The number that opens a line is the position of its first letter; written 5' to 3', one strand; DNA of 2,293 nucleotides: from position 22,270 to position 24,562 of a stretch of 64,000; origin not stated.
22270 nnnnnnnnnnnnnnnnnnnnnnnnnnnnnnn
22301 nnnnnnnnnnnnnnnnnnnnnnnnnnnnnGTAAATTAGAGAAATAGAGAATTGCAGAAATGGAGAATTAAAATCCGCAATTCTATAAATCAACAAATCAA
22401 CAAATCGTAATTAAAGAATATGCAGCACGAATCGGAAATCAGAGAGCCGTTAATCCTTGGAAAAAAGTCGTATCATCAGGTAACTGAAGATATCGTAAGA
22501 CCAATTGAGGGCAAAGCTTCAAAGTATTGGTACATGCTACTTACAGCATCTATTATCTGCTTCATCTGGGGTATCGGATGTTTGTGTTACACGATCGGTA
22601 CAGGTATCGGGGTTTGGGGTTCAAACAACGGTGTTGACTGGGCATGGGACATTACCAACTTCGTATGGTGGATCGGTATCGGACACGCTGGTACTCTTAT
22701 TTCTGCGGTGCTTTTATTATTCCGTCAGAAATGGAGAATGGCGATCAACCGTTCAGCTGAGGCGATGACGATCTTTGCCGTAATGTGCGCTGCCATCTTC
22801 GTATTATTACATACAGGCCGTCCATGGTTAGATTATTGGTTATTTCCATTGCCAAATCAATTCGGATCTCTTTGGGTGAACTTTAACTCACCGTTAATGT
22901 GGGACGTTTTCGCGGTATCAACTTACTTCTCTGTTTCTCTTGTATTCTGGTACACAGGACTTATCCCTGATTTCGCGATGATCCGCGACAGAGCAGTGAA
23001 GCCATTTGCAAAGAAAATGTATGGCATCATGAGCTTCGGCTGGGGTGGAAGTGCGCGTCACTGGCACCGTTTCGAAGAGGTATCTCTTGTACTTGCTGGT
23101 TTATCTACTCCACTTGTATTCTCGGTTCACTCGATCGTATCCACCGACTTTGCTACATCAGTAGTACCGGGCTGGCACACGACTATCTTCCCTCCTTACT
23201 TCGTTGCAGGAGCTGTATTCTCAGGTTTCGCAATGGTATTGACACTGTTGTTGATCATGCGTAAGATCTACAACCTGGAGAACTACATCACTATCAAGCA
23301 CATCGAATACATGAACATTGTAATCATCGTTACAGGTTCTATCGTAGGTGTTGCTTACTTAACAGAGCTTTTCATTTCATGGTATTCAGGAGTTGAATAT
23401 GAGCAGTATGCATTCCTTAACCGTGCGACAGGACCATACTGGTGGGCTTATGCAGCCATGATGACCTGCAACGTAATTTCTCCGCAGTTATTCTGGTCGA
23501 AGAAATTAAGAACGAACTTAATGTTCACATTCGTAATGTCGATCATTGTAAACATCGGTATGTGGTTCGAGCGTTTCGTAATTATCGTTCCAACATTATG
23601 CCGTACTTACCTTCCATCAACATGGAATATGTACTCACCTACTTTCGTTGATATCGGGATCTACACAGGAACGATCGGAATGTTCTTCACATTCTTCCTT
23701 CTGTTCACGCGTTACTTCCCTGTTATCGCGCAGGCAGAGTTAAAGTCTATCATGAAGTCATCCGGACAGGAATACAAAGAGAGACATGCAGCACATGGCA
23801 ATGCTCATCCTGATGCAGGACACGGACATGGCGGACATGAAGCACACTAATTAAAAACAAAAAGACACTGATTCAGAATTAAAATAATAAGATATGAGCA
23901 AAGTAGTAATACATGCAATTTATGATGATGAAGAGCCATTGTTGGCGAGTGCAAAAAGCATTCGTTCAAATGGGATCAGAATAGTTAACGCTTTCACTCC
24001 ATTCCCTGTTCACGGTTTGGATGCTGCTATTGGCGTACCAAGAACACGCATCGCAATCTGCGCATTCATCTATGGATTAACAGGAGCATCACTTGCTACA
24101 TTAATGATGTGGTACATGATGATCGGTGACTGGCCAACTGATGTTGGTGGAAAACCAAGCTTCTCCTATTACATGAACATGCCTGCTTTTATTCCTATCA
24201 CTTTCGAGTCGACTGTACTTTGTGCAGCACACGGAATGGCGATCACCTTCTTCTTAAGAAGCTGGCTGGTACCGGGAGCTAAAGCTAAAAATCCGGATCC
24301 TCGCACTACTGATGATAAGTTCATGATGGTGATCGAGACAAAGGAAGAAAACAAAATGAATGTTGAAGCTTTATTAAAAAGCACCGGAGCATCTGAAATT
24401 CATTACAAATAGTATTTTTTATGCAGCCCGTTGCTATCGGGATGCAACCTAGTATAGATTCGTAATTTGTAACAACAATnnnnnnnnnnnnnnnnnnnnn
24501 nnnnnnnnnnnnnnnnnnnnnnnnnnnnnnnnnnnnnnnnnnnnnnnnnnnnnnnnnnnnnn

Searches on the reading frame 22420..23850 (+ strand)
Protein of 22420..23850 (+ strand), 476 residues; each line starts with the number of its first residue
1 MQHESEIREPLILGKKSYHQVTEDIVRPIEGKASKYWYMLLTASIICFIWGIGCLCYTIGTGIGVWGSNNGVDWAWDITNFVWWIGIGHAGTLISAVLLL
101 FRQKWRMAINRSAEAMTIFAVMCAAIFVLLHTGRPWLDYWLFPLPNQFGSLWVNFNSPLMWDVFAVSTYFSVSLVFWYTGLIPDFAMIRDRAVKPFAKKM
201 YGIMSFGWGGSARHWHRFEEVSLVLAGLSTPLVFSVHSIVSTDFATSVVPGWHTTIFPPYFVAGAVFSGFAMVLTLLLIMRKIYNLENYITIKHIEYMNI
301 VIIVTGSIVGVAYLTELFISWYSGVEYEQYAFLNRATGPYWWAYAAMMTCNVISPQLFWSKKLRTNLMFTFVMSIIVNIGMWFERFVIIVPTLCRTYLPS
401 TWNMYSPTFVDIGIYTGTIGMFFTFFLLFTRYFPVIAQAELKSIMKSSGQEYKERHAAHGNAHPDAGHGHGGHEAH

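Call 7: search_protein_families(library=pfam, proteins=[window:22420-23850:+], max_evalue=0.001)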
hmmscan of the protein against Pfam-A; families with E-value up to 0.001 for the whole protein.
window:22420-23850:+ (476 aa): 1 family
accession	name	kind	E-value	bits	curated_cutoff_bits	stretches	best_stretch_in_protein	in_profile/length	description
PF03916.19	NrfD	-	3.1e-21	76.7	25.8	1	67-392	4-308/313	Polysulphide reductase, NrfD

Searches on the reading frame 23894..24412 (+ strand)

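Call 7: search_protein_families(library=pfam, proteins=[window:23894-24412:+], max_evalue=0.001)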
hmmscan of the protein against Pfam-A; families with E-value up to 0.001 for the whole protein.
window:23894-24412:+ (172 aa): 1 family
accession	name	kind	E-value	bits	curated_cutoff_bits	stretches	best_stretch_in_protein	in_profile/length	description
PF11821.13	ActD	-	6.1e-58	195.7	25.7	1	5-170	2-169/170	Alternative complex III, ActD subunit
